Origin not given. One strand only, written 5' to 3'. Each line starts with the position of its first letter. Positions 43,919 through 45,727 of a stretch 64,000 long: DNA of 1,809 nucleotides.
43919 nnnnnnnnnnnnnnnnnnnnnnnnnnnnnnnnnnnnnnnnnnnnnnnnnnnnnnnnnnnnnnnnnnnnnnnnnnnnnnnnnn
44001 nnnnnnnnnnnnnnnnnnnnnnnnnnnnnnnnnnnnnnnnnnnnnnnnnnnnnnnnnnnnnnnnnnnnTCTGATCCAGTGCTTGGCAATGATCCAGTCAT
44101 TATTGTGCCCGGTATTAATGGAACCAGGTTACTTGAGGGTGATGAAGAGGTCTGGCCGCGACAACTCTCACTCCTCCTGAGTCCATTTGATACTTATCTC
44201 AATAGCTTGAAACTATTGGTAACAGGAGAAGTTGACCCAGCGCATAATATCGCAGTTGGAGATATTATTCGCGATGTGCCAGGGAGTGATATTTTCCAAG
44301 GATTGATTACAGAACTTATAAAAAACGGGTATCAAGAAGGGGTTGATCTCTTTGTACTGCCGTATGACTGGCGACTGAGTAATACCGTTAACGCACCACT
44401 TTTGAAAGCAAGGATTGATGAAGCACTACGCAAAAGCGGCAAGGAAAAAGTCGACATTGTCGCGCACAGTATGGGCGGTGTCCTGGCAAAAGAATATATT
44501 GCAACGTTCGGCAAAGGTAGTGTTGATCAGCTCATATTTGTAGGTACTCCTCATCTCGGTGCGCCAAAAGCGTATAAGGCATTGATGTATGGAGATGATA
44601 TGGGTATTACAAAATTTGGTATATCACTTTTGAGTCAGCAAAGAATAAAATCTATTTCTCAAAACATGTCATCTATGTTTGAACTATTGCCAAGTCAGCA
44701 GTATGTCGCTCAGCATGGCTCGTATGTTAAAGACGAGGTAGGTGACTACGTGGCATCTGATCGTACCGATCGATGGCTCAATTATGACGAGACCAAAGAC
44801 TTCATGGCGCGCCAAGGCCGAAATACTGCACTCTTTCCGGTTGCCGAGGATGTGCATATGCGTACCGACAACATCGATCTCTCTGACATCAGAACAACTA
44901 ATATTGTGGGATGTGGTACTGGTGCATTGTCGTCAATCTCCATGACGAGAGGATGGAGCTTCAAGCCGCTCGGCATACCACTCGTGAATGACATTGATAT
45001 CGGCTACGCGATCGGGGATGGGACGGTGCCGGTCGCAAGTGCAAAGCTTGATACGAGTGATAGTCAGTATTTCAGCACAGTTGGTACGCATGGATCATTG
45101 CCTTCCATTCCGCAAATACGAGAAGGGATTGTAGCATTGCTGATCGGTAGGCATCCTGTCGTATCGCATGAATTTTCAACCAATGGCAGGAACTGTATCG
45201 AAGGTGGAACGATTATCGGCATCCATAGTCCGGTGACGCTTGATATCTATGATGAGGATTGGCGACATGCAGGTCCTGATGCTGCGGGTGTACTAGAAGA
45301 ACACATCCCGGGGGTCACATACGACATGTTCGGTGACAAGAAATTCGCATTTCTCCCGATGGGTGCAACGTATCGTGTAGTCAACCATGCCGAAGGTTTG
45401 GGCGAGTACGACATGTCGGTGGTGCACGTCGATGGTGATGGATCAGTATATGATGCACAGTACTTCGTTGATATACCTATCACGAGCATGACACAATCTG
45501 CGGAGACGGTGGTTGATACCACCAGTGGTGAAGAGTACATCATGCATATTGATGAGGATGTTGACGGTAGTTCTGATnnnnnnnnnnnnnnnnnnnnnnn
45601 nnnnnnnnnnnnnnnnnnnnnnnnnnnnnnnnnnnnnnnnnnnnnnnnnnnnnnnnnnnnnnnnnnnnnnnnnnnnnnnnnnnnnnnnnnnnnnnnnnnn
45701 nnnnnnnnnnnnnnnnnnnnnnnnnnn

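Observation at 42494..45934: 1146-aa surface protein combining a parallel beta-helix with an LCAT/PGAP1-like lipase. Candidate host-lipid acquisition factor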

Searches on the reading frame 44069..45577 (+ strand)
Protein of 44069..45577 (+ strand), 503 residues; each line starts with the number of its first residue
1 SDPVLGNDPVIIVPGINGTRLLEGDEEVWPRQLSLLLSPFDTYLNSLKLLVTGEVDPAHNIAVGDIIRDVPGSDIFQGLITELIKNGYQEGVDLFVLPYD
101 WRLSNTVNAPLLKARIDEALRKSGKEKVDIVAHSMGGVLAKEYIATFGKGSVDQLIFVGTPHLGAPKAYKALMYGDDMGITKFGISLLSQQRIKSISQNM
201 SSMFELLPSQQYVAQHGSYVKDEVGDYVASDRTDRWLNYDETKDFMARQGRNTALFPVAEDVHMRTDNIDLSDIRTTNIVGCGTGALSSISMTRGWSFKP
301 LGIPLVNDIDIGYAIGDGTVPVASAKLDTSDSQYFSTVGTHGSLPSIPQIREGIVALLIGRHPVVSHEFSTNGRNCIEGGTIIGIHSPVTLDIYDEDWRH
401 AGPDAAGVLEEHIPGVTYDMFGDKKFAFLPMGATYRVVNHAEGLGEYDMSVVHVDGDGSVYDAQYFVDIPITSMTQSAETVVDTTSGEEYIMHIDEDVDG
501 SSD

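Call 25: find_homologous_proteins(query=A2, max_evalue=0.00001)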
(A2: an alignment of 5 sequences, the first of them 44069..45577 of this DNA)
Query A2 (5 sequences) (503 aa, profile of the alignment): 1044 proteins with E <= 0.00001 among 8000 candidates; the best 120 are listed.
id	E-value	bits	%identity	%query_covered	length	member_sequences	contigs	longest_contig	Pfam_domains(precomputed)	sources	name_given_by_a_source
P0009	6.2e-214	730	42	92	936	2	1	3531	PF13229.13,PF01674.25,PF02450.22,PF00561.27,PF07819.20,PF24096.3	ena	-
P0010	1.2e-208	712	74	99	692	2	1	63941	PF02450.22,PF07819.20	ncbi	-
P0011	1.4e-197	676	49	98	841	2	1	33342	PF13229.13,PF02450.22,PF07819.20,PF05048.20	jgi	jgi:hypothetical protein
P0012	1.4e-195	669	44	99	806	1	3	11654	PF02450.22,PF00561.27,PF07819.20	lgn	-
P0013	6.7e-195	667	44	99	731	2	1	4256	PF02450.22,PF07819.20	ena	-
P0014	5.5e-194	664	45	98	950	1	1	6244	PF16410.11,PF01674.25,PF02450.22,PF00561.27,PF07819.20,PF24096.3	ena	-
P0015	1.9e-193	662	43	99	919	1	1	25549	PF16410.11,PF02450.22,PF00561.27,PF07819.20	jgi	-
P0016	5.8e-193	660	46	95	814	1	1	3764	PF02450.22,PF07819.20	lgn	-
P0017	7.5e-192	657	44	98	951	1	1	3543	PF16410.11,PF01674.25,PF02450.22,PF00561.27,PF07819.20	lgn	-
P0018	5.4e-189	647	43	99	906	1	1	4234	PF16410.11,PF02450.22,PF00561.27,PF07819.20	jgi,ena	-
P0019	7.8e-187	640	44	99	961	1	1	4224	PF16410.11,PF01674.25,PF02450.22,PF19755.5,PF00561.27,PF07819.20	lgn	-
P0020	9.7e-187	640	42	100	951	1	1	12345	PF01674.25,PF02450.22,PF07819.20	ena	-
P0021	1.7e-185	636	44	98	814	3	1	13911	PF02450.22,PF07819.20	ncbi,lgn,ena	-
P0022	2.5e-184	632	43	94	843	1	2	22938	PF02450.22,PF00561.27,PF07819.20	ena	-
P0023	8.2e-184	630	43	86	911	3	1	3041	PF13229.13,PF02450.22,PF00561.27,PF07819.20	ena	-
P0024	3.5e-183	628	44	95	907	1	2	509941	PF13229.13,PF02450.22,PF00561.27,PF28492.1,PF07819.20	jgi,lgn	jgi:pimeloyl-ACP methyl ester carboxylesterase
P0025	6.4e-183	627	45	95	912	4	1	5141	PF02450.22,PF00561.27,PF28492.1,PF07819.20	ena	-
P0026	1.3e-173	597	40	99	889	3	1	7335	PF02450.22,PF00561.27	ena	-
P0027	9.9e-169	580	40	100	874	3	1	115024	PF12697.14,PF02450.22,PF07819.20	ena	-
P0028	9.4e-166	571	44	93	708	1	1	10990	PF16410.11,PF02450.22,PF00561.27,PF07819.20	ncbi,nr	ncbi:alpha/beta fold hydrolase, partial [Candidatus Nomurabacteria bacterium]|nr:alpha/beta fold hyd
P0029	4.6e-163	562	46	93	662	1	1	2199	PF02450.22,PF07819.20,PF24096.3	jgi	jgi:flagellin-specific chaperone FliS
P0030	9.1e-150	518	38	94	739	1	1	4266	PF02450.22,PF00561.27,PF07819.20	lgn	-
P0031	5.4e-145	502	39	94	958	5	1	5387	PF05057.21,PF01674.25,PF02450.22,PF07819.20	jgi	-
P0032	1.6e-143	497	37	94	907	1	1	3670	PF01674.25,PF02450.22,PF07819.20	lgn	-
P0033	4.0e-141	489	38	99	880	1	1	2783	PF02089.22,PF05057.21,PF01674.25,PF02450.22,PF07819.20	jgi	-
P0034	1.7e-140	487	39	98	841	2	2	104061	PF02089.22,PF05057.21,PF01674.25,PF02450.22,PF00561.27,PF07819.20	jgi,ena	jgi:pimeloyl-ACP methyl ester carboxylesterase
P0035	5.1e-140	486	37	99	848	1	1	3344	PF02089.22,PF05057.21,PF02450.22,PF00561.27,PF07819.20,PF19077.7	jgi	jgi:hypothetical protein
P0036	9.7e-140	485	40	98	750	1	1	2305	PF05057.21,PF02450.22,PF07819.20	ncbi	ncbi:MAG: hypothetical protein AABX72_04035, partial [Nanoarchaeota archaeon]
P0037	1.0e-137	478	38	99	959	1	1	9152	PF02089.22,PF06028.18,PF02450.22,PF07819.20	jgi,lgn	jgi:pimeloyl-ACP methyl ester carboxylesterase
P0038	1.3e-137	478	37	98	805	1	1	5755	PF01674.25,PF02450.22,PF07819.20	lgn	-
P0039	2.3e-137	477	38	98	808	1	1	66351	PF06028.18,PF02450.22,PF07819.20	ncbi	-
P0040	4.3e-137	476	39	98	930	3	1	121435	PF02089.22,PF01674.25,PF02450.22,PF07819.20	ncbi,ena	-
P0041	8.1e-137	475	39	95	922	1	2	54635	PF02089.22,PF01674.25,PF02450.22,PF00561.27,PF24514.2,PF07819.20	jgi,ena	-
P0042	1.5e-136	474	38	98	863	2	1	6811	PF02450.22,PF07819.20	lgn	-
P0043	2.7e-136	473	39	98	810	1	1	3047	PF02450.22,PF07819.20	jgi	-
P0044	5.9e-136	472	39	98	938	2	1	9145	PF02089.22,PF05057.21,PF01674.25,PF02450.22,PF07819.20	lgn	-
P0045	3.3e-135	470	38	99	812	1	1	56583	PF05057.21,PF02450.22,PF07819.20,PF12146.16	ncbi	-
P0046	3.4e-135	470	36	98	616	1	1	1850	PF02089.22,PF01674.25,PF02450.22,PF00561.27,PF07819.20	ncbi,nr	ncbi:MAG: hypothetical protein Q8O93_01750, partial [bacterium]|nr:hypothetical protein [bacterium]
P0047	2.3e-134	467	36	98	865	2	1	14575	PF02089.22,PF06028.18,PF05057.21,PF02450.22,PF07819.20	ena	-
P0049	3.5e-134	466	40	96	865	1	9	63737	PF02089.22,PF01674.25,PF02450.22,PF00561.27,PF07819.20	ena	-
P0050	8.4e-134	465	38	98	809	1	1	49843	PF02450.22,PF07819.20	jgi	jgi:hypothetical protein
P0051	5.2e-133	463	36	97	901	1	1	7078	PF02450.22,PF07819.20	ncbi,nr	ncbi:MAG: hypothetical protein U9O55_04615 [Patescibacteria group bacterium]|nr:hypothetical protein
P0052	8.9e-133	462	39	100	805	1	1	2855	PF06028.18,PF02450.22,PF07819.20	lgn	-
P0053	3.7e-132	460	37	98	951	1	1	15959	PF02089.22,PF05057.21,PF01674.25,PF02450.22,PF07819.20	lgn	-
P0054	4.5e-132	459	40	92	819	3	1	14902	PF06028.18,PF02450.22,PF07819.20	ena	-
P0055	9.5e-132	458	40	95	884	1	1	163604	PF02089.22,PF06028.18,PF02450.22,PF28492.1,PF07819.20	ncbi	-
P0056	6.2e-131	456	36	98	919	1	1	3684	PF02450.22,PF07819.20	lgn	-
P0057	7.9e-131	455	37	98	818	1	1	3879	PF02450.22,PF00561.27,PF07819.20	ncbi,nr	ncbi:hypothetical protein KKG71_04345, partial [Patescibacteria group bacterium]|nr:hypothetical pro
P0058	1.2e-130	455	40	93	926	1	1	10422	PF06028.18,PF02450.22,PF00561.27,PF07819.20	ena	-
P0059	8.2e-130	452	38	98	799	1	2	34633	PF02089.22,PF06028.18,PF02450.22,PF07819.20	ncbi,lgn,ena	-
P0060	2.1e-129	451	38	97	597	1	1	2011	PF02450.22,PF07819.20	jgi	jgi:hypothetical protein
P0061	8.7e-129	449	40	94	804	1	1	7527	PF02450.22,PF07819.20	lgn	-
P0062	8.7e-128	445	38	98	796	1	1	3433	PF06028.18,PF02450.22,PF00561.27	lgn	-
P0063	1.1e-127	445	36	99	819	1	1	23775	PF02089.22,PF06028.18,PF02450.22,PF00561.27,PF07819.20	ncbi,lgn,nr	ncbi:MAG: alpha/beta fold hydrolase [bacterium]|nr:alpha/beta fold hydrolase [bacterium]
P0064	1.1e-127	445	39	98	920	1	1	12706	PF06028.18,PF02450.22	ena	-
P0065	1.6e-127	444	39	96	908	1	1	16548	PF06028.18,PF01674.25,PF02450.22,PF00561.27,PF07819.20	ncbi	-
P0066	2.3e-127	444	40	97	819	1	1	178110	PF06028.18,PF02450.22,PF07819.20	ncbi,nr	ncbi:MAG: alpha/beta hydrolase [Candidatus Zambryskibacteria bacterium]|nr:alpha/beta hydrolase [Can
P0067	2.9e-127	444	38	93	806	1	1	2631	PF02089.22,PF06028.18,PF01674.25,PF02450.22,PF00561.27,PF07819.20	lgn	-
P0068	3.7e-127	443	37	94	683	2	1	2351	PF02089.22,PF02450.22,PF07819.20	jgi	jgi:hypothetical protein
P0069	4.4e-127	443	38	95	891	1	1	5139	PF02089.22,PF01674.25,PF02450.22,PF24514.2,PF07819.20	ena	-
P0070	6.5e-127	442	38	97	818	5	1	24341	PF02089.22,PF06028.18,PF02450.22,PF07819.20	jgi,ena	-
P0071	4.2e-126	440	37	99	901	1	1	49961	PF02089.22,PF01674.25,PF02450.22,PF00561.27,PF07819.20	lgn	-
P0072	5.9e-126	439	37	89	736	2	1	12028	PF02450.22,PF00561.27,PF07819.20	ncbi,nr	ncbi:hypothetical protein KAR28_06720, partial [Candidatus Parcubacteria bacterium]|nr:hypothetical 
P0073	1.7e-125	438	39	98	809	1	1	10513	PF06028.18,PF02450.22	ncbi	-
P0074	1.9e-125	438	37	99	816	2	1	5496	PF02450.22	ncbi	-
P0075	1.9e-125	438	39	94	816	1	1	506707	PF06028.18,PF02450.22,PF00561.27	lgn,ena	-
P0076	2.2e-125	437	38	94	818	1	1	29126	PF02450.22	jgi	jgi:hypothetical protein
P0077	2.5e-125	437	37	98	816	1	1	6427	PF02089.22,PF06028.18,PF02450.22,PF07819.20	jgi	-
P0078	2.8e-125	437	38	98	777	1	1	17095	PF02089.22,PF02450.22,PF07819.20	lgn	-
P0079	6.6e-125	436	37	98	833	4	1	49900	PF02089.22,PF06028.18,PF02450.22,PF07819.20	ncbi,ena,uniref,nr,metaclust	ncbi:MAG: hypothetical protein A3A26_01900 [Candidatus Zambryskibacteria bacterium RIFCSPLOWO2_01_FU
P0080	9.5e-125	435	37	98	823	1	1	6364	PF02450.22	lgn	-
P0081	2.7e-124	434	37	95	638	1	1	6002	PF02089.22,PF01674.25,PF02450.22,PF05990.19,PF00561.27,PF07819.20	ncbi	-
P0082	2.9e-124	434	35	94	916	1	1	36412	PF02450.22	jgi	-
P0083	4.1e-124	433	38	98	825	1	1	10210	PF02450.22,PF00561.27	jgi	jgi:pimeloyl-ACP methyl ester carboxylesterase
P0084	4.9e-124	433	37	99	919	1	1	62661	PF01674.25,PF02450.22,PF00561.27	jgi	-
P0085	5.7e-124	433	37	97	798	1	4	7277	PF06028.18,PF02450.22,PF07819.20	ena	-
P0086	6.3e-124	433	40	95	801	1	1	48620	PF02450.22,PF07819.20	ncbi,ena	-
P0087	7.7e-124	432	38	98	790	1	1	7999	PF06028.18,PF01674.25,PF02450.22,PF00561.27,PF07819.20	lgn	-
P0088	7.9e-124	432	38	98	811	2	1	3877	PF06028.18,PF02450.22,PF07819.20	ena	-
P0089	2.0e-123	431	34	98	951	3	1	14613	PF05057.21,PF01674.25,PF02450.22,PF07819.20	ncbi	-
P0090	2.2e-123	431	36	98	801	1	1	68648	PF02450.22,PF07819.20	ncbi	-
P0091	7.9e-123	429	39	89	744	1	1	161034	PF13229.13,PF01674.25,PF02450.22,PF00561.27,PF07819.20,PF05048.20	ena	-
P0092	9.4e-123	429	36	95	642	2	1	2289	PF06028.18,PF02450.22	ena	-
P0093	1.8e-122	428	37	98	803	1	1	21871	PF02450.22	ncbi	-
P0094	2.4e-122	427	34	99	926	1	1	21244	PF01674.25,PF02450.22,PF07819.20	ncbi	ncbi:MAG: hypothetical protein ABH881_01970 [bacterium]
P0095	4.4e-122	426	46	69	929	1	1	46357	PF02450.22,PF28492.1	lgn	-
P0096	1.5e-121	425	37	98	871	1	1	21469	PF05057.21,PF02450.22,PF24514.2,PF07819.20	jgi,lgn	jgi:hypothetical protein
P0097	3.5e-121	424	36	99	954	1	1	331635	PF01674.25,PF02450.22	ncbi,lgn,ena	-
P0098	3.7e-121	423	38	98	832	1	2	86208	PF06028.18,PF02450.22,PF07819.20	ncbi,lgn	-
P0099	1.9e-120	421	37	98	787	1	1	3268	PF06028.18,PF02450.22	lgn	-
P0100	2.2e-120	421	36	98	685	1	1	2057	PF06028.18,PF02450.22,PF00561.27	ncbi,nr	ncbi:alpha/beta hydrolase, partial [Patescibacteria group bacterium]|nr:alpha/beta hydrolase [Patesc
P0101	2.7e-120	421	36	95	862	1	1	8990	PF06028.18,PF02450.22,PF28492.1,PF07819.20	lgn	-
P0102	4.9e-120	420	37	95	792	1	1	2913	PF02450.22,PF07819.20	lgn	-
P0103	7.4e-120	419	36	98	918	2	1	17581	PF01674.25,PF02450.22,PF00561.27,PF07819.20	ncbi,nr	ncbi:MAG: alpha/beta fold hydrolase [Patescibacteria group bacterium]|nr:alpha/beta fold hydrolase [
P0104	8.9e-120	419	35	99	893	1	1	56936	PF02089.22,PF05057.21,PF01674.25,PF02450.22,PF00561.27,PF24514.2,PF07819.20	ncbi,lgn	-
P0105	1.1e-119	419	36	99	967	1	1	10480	PF02450.22,PF28492.1,PF07819.20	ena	-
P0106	1.3e-119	418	50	56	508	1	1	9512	PF02450.22,PF07819.20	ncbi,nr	ncbi:MAG: hypothetical protein KBD52_02895, partial [Candidatus Pacebacteria bacterium]|nr:hypotheti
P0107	2.3e-119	418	37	100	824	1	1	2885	PF06028.18,PF02450.22,PF07819.20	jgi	jgi:pimeloyl-ACP methyl ester carboxylesterase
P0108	3.4e-119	417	38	94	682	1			PF06028.18,PF02450.22,PF07819.20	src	-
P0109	4.8e-119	416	36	98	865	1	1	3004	PF02450.22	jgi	jgi:hypothetical protein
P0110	1.1e-118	415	37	95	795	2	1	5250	PF06028.18,PF02450.22,PF07819.20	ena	-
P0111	2.6e-118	414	37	96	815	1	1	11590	PF02089.22,PF06028.18,PF02450.22,PF07819.20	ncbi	-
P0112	4.2e-118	413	37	94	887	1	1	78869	PF01674.25,PF02450.22,PF00561.27,PF07819.20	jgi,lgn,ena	-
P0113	2.3e-117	411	35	98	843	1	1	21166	PF02089.22,PF02450.22,PF00561.27,PF12146.16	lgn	-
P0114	3.5e-117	410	36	95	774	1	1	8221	PF05057.21,PF02450.22,PF07819.20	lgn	-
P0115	4.8e-117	410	37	93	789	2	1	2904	PF02450.22,PF07819.20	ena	-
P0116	7.0e-117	409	36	94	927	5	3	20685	PF06028.18,PF02450.22,PF00561.27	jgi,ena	-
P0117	2.2e-116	408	36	98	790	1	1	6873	PF02450.22,PF07819.20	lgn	-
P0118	4.3e-116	407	33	98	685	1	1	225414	PF02450.22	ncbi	-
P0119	1.2e-115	405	34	95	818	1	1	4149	PF02089.22,PF05057.21,PF02450.22,PF00561.27,PF07819.20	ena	-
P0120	2.9e-115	404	32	99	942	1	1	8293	PF02450.22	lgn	-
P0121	4.7e-115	403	34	95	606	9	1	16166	PF01674.25,PF02450.22,PF00561.27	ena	-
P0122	6.0e-115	403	34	99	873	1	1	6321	PF02450.22,PF24514.2,PF24096.3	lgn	-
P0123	8.6e-115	402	39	99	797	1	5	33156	PF02450.22,PF00561.27,PF07819.20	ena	-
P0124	9.7e-115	402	38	98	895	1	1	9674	PF02450.22,PF00561.27,PF07819.20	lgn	-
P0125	1.0e-114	402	35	98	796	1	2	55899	PF02089.22,PF06028.18,PF02450.22,PF07819.20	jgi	jgi:hypothetical protein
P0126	1.1e-114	402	37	95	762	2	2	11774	PF02450.22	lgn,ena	-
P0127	1.4e-114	402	37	92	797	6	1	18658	PF06028.18,PF02450.22,PF00561.27,PF07819.20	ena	-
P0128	6.4e-114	400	36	99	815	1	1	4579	PF02450.22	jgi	jgi:triacylglycerol esterase/lipase EstA (alpha/beta hydrolase family)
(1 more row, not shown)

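Call 54: predict_structure(alignment_id=A3)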
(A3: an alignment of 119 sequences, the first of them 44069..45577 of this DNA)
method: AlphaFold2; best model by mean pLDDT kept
length: 503 residues; sequences in the alignment: 119
mean_pLDDT: 94.5   pTM: 0.93
mean pLDDT of the five models: 94.5, 94.2, 93.9, 93.8, 93.4
residues with pLDDT >= 90: 436; 70-90: 54; 50-70: 9; < 50: 4
segments of 3 or more residues with pLDDT < 50: none
pLDDT, mean of each block of 10 residues (from residue 1): 76 97 96 89 96 97 96 93 98 98 98 98 97 98 98 98 98 93 85 97 98 98 90 95 97 98 98 97 98 74 76 98 95 96 96 98 97 95 96 98 89 95 95 97 95 96 95 96 90 91 83
secondary structure, 60 per line:
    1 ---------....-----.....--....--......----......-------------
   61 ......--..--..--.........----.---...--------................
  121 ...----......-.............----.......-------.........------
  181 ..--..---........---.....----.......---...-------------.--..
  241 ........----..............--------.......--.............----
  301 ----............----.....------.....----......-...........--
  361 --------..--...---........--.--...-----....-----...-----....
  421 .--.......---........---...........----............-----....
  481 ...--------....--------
elements in order: E10-13 E19-23 E26-29 H32-37 H42-47 E61-66 H77-85 E94-96 H105-123 E128-133 H135-147 E152-158 H166-174 H190-197 H201-205 H210-216 E220-222 H239-248 H253-266 E275-281 E284-296 E305-316 H322-325 E332-336 H341-346 H348-358 E379-386 E392-394 E400-403 E409-411 E417-421 E424-430 E434-441 E445-455 E460-471 E477-483 E492-495

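Call 57: fold_search(model_id=the predicted structure, library=pdb)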
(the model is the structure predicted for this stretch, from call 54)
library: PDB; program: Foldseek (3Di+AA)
matches with E <= 10: 1635; with E <= 0.001: 154
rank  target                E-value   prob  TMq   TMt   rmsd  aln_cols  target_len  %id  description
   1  4x90_A                2.5e-16  1.00  0.54  0.71   4.9       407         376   17  Crystal structure of Lysosomal Phospholipase A2 (released 2015-03-11)
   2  4x92                  1.2e-15  1.00  0.55  0.72   4.8       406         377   16  Crystal structure of Lysosomal Phospholipase A2-S165A (released 2015-03-11)
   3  4x95_A                2.2e-15  1.00  0.55  0.72   4.7       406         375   17  Crystal structure of fully glycosylated Lysosomal Phospholipase A2 in complex with methyl arachidonyl fluorophosphonat (released 2015-03-25)
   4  4x97_A                6.5e-15  1.00  0.53  0.69   5.1       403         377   17  Crystal structure of Lysosomal Phospholipase A2 in complex with methyl arachidonyl fluorophosphonate (MAFP) (released 2015-03-11)
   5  5txf_A                6.0e-14  1.00  0.54  0.70   4.9       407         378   17  Crystal structure of Lecithin:cholesterol acyltransferase (LCAT) in a closed conformation (released 2017-10-25)
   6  4xx1_A                2.0e-13  1.00  0.52  0.68   5.4       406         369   17  Low resolution structure of LCAT in complex with Fab1 (released 2015-07-29)
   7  6mvd_A                7.8e-13  1.00  0.51  0.66   6.5       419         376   18  Crystal structure of Lecithin:cholesterol acyltransferase (LCAT) in complex with isopropyl dodec-11-enylfluorophosphon (released 2018-12-05)
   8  5bv7_A                8.2e-13  1.00  0.50  0.66   6.5       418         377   17  Crystal structure of human LCAT (L4F, N5D) in complex with Fab of an agonistic antibody (released 2015-12-16)
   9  4xwg_A                1.3e-11  1.00  0.51  0.67   5.7       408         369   18  Crystal Structure of LCAT (C31Y) in complex with Fab1 (released 2015-07-29)
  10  6mvd_B                2.1e-11  1.00  0.50  0.66   6.6       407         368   16  Crystal structure of Lecithin:cholesterol acyltransferase (LCAT) in complex with isopropyl dodec-11-enylfluorophosphon (released 2018-12-05)
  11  4xx1_J                2.5e-11  1.00  0.47  0.64   6.5       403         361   18  Low resolution structure of LCAT in complex with Fab1 (released 2015-07-29)
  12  4r1d_A                7.8e-11  1.00  0.49  0.48   8.6       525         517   14  The crystal structure of Tle4-Tli4 complex (released 2014-12-17)
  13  6wpx_A                9.3e-11  1.00  0.33  0.36  14.6       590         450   12  Crystal structure of Bacillus licheniformis lipase BlEst2 in propetide form (released 2021-06-09)
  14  6wpx_B                3.1e-10  1.00  0.33  0.36  14.6       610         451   12  Crystal structure of Bacillus licheniformis lipase BlEst2 in propetide form (released 2021-06-09)
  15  6cl4                  2.3e-06  1.00  0.32  0.52  12.6       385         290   13  LipC12 - Lipase from metagenomics (released 2019-03-13)
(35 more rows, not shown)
